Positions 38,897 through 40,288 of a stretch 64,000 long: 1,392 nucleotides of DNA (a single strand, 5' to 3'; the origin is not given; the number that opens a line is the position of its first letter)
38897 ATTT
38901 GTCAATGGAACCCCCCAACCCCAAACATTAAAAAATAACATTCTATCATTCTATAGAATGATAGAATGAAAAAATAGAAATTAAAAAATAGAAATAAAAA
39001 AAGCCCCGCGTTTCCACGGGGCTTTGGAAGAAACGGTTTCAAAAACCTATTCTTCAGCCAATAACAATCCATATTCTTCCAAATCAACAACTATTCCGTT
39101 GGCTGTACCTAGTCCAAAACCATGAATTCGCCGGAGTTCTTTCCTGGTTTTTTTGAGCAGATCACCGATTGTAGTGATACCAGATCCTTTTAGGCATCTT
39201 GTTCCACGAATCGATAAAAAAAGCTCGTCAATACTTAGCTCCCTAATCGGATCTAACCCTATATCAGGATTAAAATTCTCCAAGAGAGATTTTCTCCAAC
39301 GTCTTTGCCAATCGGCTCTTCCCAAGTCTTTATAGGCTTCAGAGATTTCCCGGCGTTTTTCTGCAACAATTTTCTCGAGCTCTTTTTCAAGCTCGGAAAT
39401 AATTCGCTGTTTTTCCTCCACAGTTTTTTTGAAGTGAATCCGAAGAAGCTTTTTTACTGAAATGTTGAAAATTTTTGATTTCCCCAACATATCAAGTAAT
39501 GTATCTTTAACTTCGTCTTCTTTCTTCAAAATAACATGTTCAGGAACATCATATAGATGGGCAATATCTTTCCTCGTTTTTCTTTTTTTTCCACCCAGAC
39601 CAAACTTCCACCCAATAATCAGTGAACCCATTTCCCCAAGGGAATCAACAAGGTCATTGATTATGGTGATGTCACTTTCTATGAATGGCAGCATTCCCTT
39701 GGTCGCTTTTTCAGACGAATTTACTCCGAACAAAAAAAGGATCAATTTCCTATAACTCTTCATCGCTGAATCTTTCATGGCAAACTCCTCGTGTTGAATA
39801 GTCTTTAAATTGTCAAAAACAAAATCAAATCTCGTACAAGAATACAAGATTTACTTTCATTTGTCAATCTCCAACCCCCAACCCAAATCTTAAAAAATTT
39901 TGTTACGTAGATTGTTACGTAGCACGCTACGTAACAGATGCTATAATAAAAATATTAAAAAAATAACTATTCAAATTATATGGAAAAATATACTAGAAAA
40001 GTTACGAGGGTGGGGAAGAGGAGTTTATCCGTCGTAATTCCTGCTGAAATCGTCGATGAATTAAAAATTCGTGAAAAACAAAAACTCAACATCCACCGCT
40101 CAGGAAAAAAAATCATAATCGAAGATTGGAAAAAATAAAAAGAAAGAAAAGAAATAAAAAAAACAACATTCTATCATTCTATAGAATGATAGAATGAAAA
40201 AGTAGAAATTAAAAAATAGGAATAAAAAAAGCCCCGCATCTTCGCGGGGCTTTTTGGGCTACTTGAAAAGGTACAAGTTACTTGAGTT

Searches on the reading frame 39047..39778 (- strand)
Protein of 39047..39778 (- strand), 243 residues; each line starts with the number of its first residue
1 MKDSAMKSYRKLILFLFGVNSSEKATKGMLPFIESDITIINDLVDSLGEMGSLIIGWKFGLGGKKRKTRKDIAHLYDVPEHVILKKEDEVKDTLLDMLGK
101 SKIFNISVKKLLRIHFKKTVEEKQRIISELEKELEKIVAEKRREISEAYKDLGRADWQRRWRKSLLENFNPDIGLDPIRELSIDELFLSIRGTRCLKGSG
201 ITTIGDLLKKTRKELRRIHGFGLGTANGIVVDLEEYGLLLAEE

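Call 8: search_protein_families(library=pfam, max_evalue=0.1, proteins=[window:39047-39778:-])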
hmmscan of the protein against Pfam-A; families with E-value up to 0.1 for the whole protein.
window:39047-39778:- (243 aa): 2 families
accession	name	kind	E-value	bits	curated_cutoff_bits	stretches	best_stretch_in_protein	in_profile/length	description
PF03118.21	RNA_pol_A_CTD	-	1.2e-12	47.8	23.8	1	179-235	11-67/67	Bacterial RNA polymerase, alpha chain C terminal domain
PF14520.12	HHH_5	-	0.00029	21.7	27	1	196-234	19-56/57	Helix-hairpin-helix domain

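Call 9: search_protein_families(library=padloc, max_evalue=0.1, proteins=[window:39047-39778:-])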
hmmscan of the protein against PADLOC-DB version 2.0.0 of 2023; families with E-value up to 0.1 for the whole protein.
window:39047-39778:- (243 aa): 1 family
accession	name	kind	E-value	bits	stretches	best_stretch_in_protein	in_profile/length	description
PDLC02512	PglW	-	0.00014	17.8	1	179-237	803-861/1403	PglW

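Call 10: search_protein_families(library=phrogs, max_evalue=0.01, proteins=[window:39047-39778:-])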
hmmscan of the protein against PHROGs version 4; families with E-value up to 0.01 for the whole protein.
window:39047-39778:- (243 aa): 0 families

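Call 35: find_encoding_contigs(protein=window:39047-39778:-, flank=10000, max_places=10)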
Protein window:39047-39778:- (243 aa): 18 contigs read that carry it; 10 places shown.
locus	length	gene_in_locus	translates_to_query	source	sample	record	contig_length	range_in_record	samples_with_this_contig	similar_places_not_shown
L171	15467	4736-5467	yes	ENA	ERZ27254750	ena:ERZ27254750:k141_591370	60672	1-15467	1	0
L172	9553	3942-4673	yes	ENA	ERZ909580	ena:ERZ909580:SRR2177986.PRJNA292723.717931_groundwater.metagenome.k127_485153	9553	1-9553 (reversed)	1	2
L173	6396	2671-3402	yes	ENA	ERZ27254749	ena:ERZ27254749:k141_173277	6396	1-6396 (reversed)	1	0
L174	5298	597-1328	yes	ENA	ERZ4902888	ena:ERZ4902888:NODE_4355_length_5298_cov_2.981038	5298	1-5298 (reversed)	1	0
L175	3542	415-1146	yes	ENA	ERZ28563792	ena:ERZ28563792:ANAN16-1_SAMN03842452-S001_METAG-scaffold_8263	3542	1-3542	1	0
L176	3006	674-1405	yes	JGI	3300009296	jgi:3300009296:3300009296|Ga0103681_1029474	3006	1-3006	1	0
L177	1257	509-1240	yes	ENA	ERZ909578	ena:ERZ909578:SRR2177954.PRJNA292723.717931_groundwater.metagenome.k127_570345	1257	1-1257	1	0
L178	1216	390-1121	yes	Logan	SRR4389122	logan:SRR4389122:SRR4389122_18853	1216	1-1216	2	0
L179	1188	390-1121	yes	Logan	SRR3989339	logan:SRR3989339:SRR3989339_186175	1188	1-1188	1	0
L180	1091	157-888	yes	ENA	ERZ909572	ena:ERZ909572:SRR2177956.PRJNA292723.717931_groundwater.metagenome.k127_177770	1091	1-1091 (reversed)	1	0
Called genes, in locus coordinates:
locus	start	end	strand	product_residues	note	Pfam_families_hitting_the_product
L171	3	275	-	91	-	?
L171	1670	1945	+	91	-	-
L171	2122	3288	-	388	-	-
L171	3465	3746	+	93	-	-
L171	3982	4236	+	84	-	-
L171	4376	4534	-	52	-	PF04014:MazE_antitoxin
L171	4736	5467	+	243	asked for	PF03118:RNA_pol_A_CTD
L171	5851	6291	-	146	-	PF08719:NADAR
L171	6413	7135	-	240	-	PF00215:OMPdecase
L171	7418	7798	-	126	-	-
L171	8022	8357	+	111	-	-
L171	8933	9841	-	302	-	PF02355:SecD_SecF_C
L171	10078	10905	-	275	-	-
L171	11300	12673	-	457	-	PF21760:SecD_1st, PF22599:SecDF_P1_head, PF02355:SecD_SecF_C, PF03176:MMPL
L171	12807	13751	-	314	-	PF02195:ParB_N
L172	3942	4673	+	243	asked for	PF03118:RNA_pol_A_CTD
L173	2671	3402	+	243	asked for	PF03118:RNA_pol_A_CTD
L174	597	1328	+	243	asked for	PF03118:RNA_pol_A_CTD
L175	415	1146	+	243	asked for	PF03118:RNA_pol_A_CTD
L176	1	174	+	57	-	?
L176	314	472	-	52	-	PF04014:MazE_antitoxin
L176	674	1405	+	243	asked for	PF03118:RNA_pol_A_CTD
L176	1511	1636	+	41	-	-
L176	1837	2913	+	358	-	PF13936:HTH_38 (faint)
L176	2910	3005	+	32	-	?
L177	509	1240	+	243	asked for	PF03118:RNA_pol_A_CTD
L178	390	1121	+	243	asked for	PF03118:RNA_pol_A_CTD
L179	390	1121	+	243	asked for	PF03118:RNA_pol_A_CTD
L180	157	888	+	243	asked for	PF03118:RNA_pol_A_CTD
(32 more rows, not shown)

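Call 39: search_protein_families(library=pfam, max_evalue=0.1, proteins=[L176:1837-2913:+, L176:1511-1636:+])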
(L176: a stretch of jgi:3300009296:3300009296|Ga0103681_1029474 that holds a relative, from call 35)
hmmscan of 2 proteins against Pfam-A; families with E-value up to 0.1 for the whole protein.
L176:1837-2913:+ (358 aa): 5 families
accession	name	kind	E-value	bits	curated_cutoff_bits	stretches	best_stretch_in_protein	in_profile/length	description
PF13936.12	HTH_38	-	7.3e-06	26.1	27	0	263-280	21-38/44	Helix-turn-helix domain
PF08281.18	Sigma70_r4_2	-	5.1e-05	23.3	25.7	1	68-111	10-53/54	Sigma-70, region 4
PF13384.12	HTH_23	-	0.0062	16.8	24.6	0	254-278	11-33/50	Homeodomain-like domain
PF11427.14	HTH_Tnp_Tc3_1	-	0.011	16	21.1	0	137-166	5-34/50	Tc3 transposase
PF02001.22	DUF134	-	0.049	14.6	27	0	69-111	35-77/98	Protein of unknown function DUF134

L176:1511-1636:+ (41 aa): 0 families

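Call 43: find_homologous_proteins(query=window:39047-39778:-, max_evalue=0.001)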
Query window:39047-39778:- (243 aa): 1 proteins with E <= 0.001 among 896 candidates.
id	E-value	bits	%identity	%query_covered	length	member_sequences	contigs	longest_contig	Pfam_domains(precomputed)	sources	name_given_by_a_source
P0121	9.1e-133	459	100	88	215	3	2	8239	PF03118.22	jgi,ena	-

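Call 52: search_protein_representatives(protein=window:39047-39778:-)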
Query: 243 residues. Proteins with E-value up to 0.001 (for the whole library): 1059; up to 1e-10: 51; up to 1e-30: 1. The best 150 are listed.
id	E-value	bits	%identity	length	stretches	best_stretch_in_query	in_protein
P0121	2.9e-133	458.9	100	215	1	29-243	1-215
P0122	1.2e-23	100.2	38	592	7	177-242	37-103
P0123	7.1e-23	97.7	40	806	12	182-229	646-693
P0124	1.1e-20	90.5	34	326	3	169-235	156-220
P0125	3.8e-19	85.5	35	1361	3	173-243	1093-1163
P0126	1.6e-17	80.2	37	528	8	183-238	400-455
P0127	2.3e-16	76.4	40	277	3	179-241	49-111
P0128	1.2e-15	74.1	36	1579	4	110-231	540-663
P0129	3.1e-15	72.7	33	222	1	7-243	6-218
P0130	3.1e-15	72.7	37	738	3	170-240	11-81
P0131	5.2e-15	71.9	34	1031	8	181-240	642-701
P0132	7.0e-15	71.5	42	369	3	178-240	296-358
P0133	9.1e-15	71.2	38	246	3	180-240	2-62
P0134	1.2e-14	70.8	44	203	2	180-242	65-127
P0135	3.4e-14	69.3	35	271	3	175-240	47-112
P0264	7.8e-08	48.5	30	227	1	7-242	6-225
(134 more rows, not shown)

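Call 53: predict_structure(protein=window:39047-39778:-)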
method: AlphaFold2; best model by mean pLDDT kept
length: 243 residues; sequences in the alignment: 1
mean_pLDDT: 37.3   pTM: 0.26
mean pLDDT of the five models: 37.3, 36.7, 35.7, 32.7, 32.7
residues with pLDDT >= 90: 0; 70-90: 0; 50-70: 8; < 50: 235
segments of 3 or more residues with pLDDT < 50: 1-82, 85-91, 98-243
pLDDT, mean of each block of 10 residues (from residue 1): 30 34 32 35 41 42 38 43 49 50 33 35 44 43 40 42 41 36 33 33 40 31 26 29 24
secondary structure, 60 per line:
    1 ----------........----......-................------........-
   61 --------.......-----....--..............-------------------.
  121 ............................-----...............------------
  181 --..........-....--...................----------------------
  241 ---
elements in order: E11-18 H23-28 H30-45 E52-59 H69-75 E81-84 H87-100 H120-148 H154-168 H183-192 E194-197 E200-203 H204-218

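Call 54: find_encoding_contigs(protein=P0129, flank=5000, max_places=3)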
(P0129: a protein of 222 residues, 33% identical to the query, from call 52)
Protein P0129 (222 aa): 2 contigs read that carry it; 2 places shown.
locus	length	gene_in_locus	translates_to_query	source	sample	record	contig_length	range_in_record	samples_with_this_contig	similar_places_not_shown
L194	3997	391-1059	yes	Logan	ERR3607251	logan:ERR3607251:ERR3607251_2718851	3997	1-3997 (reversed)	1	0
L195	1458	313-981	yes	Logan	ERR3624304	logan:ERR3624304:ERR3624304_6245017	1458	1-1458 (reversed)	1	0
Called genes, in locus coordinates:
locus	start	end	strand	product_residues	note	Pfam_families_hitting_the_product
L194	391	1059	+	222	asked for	PF04545:Sigma70_r4 (weak), PF03118:RNA_pol_A_CTD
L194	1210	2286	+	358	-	PF04055:Radical_SAM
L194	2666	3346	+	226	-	PF02698:DUF218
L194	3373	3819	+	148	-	-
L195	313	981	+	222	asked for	PF04545:Sigma70_r4 (weak), PF03118:RNA_pol_A_CTD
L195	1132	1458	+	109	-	?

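Call 55: find_encoding_contigs(protein=P0264, flank=5000, max_places=3)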
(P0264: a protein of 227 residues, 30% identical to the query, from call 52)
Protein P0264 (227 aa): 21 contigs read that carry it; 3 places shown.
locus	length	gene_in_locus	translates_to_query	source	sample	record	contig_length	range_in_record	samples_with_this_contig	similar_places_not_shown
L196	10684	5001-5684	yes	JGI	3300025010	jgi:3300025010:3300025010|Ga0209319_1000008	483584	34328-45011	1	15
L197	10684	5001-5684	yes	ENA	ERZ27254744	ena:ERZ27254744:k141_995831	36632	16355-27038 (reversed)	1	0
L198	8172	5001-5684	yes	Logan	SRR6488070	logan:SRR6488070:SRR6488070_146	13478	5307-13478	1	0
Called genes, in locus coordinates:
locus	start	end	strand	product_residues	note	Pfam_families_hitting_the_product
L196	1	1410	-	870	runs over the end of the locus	PF00133:tRNA-synt_1, PF09334:tRNA-synt_1g, PF13603:tRNA-synt_1_2 (faint), PF09334:tRNA-synt_1g, PF08264:Anticodon_1, PF10458:Val_tRNA-synt_C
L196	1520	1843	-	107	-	-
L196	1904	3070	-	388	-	PF00814:TsaD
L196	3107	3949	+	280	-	PF04542:Sigma70_r2, PF08281:Sigma70_r4_2, PF04545:Sigma70_r4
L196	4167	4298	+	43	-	-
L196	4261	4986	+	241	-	-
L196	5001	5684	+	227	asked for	PF04545:Sigma70_r4, PF03118:RNA_pol_A_CTD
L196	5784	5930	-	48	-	-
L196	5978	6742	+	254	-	-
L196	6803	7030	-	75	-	-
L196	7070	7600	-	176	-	PF21926:FeeM (weak), PF13444:Acetyltransf_5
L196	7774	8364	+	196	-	PF09335:VTT_dom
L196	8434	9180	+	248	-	PF02585:PIG-L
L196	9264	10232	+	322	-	PF00149:Metallophos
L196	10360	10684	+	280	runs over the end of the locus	PF12146:Hydrolase_4, PF00561:Abhydrolase_1, PF12697:Abhydrolase_6, PF20408:Abhydrolase_11 (faint)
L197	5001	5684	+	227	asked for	PF04545:Sigma70_r4, PF03118:RNA_pol_A_CTD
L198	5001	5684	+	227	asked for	PF04545:Sigma70_r4, PF03118:RNA_pol_A_CTD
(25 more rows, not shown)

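Call 80: search_protein_families(library=ncbifam, max_evalue=0.01, proteins=[window:39047-39778:-])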
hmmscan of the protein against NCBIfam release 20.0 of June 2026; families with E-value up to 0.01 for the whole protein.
window:39047-39778:- (243 aa): 12 families
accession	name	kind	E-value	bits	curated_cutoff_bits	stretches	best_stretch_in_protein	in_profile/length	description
TIGR02027.1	rpoA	equivalog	3e-11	43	227.8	1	177-241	232-296/298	DNA-directed RNA polymerase subunit alpha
NF003519.0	PRK05182.2-5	equivalog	4.5e-11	42.3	277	1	179-241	253-315/320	DNA-directed RNA polymerase subunit alpha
NF003513.0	PRK05182.1-2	equivalog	1.6e-10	40.4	302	1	176-240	251-315/338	DNA-directed RNA polymerase subunit alpha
NF003515.0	PRK05182.2-1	equivalog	1.6e-07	30.9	406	1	178-242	248-312/314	DNA-directed RNA polymerase subunit alpha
NF003516.0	PRK05182.2-2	equivalog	3.4e-07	29.8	353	1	179-240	245-307/315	DNA-directed RNA polymerase subunit alpha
NF003514.0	PRK05182.1-4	equivalog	3.4e-07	29.2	434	1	180-241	248-309/338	DNA-directed RNA polymerase subunit alpha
NF003518.0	PRK05182.2-4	equivalog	4.2e-06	26.2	523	1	178-241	246-309/312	DNA-directed RNA polymerase subunit alpha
NF003517.0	PRK05182.2-3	equivalog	2.2e-05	23.6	356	1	181-240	259-318/344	DNA-directed RNA polymerase subunit alpha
NF046007.1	MAG1450_fam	subfamily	0.0025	17.1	425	1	83-149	142-207/317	MAG1450 family lipoprotein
NF005841.0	PRK07758.1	equivalog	0.005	17.1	115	0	188-238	42-92/95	hypothetical protein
NF011498.0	PRK14906.1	equivalog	0.0064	13.8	1437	1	183-238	1315-1370/1459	DNA-directed RNA polymerase subunit beta'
NF033442.0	BREX_PglW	equivalog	0.0099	13.6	990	1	182-235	799-852/1391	BREX system serine/threonine kinase PglW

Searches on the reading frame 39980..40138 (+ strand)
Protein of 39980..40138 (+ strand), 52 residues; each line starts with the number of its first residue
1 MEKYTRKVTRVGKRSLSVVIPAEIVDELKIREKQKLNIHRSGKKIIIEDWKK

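Call 8: search_protein_families(library=pfam, max_evalue=0.1, proteins=[window:39980-40138:+])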
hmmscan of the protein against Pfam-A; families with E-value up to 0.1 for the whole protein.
window:39980-40138:+ (52 aa): 1 family
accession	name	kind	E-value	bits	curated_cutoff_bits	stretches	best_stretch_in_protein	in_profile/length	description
PF04014.23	MazE_antitoxin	-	7.4e-09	35.9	24.7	1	10-48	2-41/48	Antidote-toxin recognition MazE, bacterial antitoxin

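Call 9: search_protein_families(library=padloc, max_evalue=0.1, proteins=[window:39980-40138:+])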
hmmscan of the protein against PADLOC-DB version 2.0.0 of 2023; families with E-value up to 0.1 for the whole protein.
window:39980-40138:+ (52 aa): 0 families

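Call 10: search_protein_families(library=phrogs, max_evalue=0.01, proteins=[window:39980-40138:+])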
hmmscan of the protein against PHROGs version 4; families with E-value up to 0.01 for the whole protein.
window:39980-40138:+ (52 aa): 2 families
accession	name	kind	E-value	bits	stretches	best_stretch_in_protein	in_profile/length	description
phrog_4681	-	moron, auxiliary metabolic gene and host takeover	3.3e-05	24.7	1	6-49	8-47/87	antitoxin from a toxin-antitoxin system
phrog_4324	-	unknown function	0.0017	19.5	1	5-51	3-48/89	-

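Call 80: search_protein_families(library=ncbifam, max_evalue=0.01, proteins=[window:39980-40138:+])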
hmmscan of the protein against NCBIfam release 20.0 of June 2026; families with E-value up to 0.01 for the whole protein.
window:39980-40138:+ (52 aa): 2 families
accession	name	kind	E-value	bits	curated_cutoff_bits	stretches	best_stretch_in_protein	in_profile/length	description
TIGR02609.1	doc_partner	hypoth_equivalog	0.005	17.2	55.9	1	6-46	1-40/74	putative addiction module antidote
TIGR01439.1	lp_hng_hel_AbrB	domain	0.0098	15.6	28.3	0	18-48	10-41/44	transcriptional regulator, AbrB family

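Call 85: find_homologous_proteins(query=window:39980-40138:+, max_evalue=0.001)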
Query window:39980-40138:+ (52 aa): 338 proteins with E <= 0.001 among 338 candidates; the best 120 are listed.
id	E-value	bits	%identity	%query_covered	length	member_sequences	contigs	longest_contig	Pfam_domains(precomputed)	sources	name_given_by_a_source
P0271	1.1e-24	101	100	100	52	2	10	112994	PF04014.24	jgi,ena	-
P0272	2.7e-21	90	90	100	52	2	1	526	PF04014.24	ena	-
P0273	1.4e-20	88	88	98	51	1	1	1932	PF04014.24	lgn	-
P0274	1.6e-20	88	85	100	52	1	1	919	PF04014.24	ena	-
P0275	2.3e-20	88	80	98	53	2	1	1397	PF04014.24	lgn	-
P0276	3.5e-20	87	92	94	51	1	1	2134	PF04014.24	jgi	jgi:antitoxin component of MazEF toxin-antitoxin module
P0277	6.5e-20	86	87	100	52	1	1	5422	PF04014.24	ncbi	-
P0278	1.1e-19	85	87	100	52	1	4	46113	PF04014.24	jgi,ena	jgi:antitoxin component of MazEF toxin-antitoxin module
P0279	1.3e-19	85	83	100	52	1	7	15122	PF04014.24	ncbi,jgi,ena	-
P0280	1.9e-19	85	88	98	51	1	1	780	PF04014.24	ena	-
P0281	2.5e-19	84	87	100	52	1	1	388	PF04014.24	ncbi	-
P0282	2.7e-19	84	88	94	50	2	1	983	PF04014.24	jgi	jgi:antitoxin component of MazEF toxin-antitoxin module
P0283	2.9e-19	84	86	98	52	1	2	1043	PF04014.24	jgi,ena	-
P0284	3.1e-19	84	86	98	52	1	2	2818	PF04014.24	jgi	jgi:antitoxin component of MazEF toxin-antitoxin module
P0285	3.6e-19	84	85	100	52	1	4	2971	PF04014.24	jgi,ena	-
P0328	7.4e-18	80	79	100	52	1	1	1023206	PF04014.24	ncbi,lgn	-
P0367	5.9e-17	77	76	98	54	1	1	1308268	PF04014.24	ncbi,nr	ncbi:MAG: AbrB/MazE/SpoVT family DNA-binding domain-containing protein [Candidatus Moranbacteria bac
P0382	9.7e-17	76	75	100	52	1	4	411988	PF04014.24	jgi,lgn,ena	-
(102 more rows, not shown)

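Call 86: find_encoding_contigs(protein=P0367, flank=4000, max_places=1)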
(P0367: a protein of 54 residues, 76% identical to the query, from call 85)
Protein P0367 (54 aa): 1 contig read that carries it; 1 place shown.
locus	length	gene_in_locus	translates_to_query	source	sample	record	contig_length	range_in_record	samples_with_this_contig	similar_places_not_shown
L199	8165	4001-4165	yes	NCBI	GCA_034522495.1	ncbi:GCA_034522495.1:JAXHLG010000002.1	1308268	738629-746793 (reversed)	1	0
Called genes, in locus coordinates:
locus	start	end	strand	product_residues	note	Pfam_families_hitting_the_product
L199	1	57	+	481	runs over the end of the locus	PF01336:tRNA_anti-codon, PF00152:tRNA-synt_2, PF01409:tRNA-synt_2d (weak)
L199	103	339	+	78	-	-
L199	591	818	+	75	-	-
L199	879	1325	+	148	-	PF00293:NUDIX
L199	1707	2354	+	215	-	PF02527:GidB, PF13847:Methyltransf_31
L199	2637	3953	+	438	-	PF02403:Seryl_tRNA_N, PF00587:tRNA-synt_2b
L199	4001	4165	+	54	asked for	PF04014:MazE_antitoxin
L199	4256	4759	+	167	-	-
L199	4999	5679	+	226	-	PF00483:NTP_transferase, PF12804:NTP_transf_3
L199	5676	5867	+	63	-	-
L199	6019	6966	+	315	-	PF01820:Dala_Dala_lig_N, PF01071:GARS_A (weak), PF02655:ATP-grasp_3, PF02786:CPSase_L_D2, PF07478:Dala_Dala_lig_C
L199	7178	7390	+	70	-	PF00313:CSD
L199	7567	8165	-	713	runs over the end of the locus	PF00912:Transgly, PF00905:Transpeptidase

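Call 87: find_encoding_contigs(protein=P0328, flank=4000, max_places=1)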
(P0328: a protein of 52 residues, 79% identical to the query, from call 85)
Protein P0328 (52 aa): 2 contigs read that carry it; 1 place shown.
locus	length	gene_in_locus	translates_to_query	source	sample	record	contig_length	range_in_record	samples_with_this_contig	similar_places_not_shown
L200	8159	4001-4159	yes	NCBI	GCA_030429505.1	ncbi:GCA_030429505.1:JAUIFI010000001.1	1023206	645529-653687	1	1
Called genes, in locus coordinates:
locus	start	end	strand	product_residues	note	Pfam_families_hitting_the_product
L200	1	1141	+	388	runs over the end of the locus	-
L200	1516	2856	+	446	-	PF01743:PolyA_pol, PF12627:PolyA_pol_RNAbd, PF01966:HD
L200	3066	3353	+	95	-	PF00076:RRM_1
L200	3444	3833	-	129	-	-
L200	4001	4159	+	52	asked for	PF04014:MazE_antitoxin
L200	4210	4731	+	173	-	PF03703:bPH_2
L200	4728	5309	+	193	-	-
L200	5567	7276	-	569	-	PF04851:ResIII, PF00270:DEAD, PF00271:Helicase_C, PF03880:DbpA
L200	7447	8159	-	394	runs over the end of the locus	-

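Call 88: find_encoding_contigs(protein=P0382, flank=4000, max_places=2)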
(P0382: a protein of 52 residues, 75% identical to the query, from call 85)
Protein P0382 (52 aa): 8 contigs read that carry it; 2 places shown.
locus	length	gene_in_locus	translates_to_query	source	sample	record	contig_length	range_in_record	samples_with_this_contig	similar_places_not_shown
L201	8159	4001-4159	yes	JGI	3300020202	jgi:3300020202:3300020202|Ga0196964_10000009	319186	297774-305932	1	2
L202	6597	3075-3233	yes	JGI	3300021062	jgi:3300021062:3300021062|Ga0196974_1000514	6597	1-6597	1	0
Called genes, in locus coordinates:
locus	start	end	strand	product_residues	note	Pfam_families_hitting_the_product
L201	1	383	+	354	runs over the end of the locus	PF00144:Beta-lactamase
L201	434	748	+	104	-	-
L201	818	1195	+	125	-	PF00903:Glyoxalase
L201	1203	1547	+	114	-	PF00903:Glyoxalase, PF18029:Glyoxalase_6 (faint)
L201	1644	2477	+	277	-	-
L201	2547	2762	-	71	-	-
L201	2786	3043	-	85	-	-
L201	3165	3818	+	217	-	PF01551:Peptidase_M23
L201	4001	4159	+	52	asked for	PF04014:MazE_antitoxin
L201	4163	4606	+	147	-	-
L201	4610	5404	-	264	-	PF01479:S4, PF00849:PseudoU_synth_2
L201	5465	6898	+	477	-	PF00512:HisKA, PF02518:HATPase_c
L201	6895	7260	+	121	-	PF00072:Response_reg, PF23198:PDE8A_N (faint)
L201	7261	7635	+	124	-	PF01035:DNA_binding_1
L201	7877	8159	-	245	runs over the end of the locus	PF00520:Ion_trans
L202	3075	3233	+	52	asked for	PF04014:MazE_antitoxin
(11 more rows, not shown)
